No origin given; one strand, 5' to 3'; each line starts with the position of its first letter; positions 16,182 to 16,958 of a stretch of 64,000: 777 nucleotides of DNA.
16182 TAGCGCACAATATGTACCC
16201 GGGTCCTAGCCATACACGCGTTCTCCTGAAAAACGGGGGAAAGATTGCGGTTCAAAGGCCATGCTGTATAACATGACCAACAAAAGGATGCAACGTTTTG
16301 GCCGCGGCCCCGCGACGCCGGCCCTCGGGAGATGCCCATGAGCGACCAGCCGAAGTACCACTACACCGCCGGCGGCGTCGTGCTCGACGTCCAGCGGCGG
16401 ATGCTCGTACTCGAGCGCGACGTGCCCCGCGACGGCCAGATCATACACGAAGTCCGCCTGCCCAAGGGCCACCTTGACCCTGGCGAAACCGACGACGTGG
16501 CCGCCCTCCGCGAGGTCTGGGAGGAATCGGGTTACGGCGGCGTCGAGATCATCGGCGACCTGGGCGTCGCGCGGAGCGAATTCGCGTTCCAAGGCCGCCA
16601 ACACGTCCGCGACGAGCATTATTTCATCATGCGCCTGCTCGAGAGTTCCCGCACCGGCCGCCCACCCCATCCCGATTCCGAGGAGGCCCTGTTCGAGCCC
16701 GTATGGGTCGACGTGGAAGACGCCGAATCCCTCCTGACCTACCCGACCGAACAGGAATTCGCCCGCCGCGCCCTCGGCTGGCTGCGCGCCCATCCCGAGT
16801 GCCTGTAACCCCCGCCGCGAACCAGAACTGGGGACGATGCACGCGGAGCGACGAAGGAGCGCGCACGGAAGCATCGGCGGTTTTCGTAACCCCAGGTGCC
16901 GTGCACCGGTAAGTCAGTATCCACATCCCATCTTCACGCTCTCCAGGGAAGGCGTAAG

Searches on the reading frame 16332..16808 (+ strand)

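Call 59: search_protein_families(library=pfam, proteins=[window:16332-16808:+], max_evalue=0.000001)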
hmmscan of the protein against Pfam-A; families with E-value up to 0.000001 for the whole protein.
window:16332-16808:+ (158 aa): 1 family
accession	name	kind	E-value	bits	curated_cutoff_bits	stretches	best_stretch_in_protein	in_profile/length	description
PF00293.34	NUDIX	-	3e-19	69.8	21.1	1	9-141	2-128/134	NUDIX domain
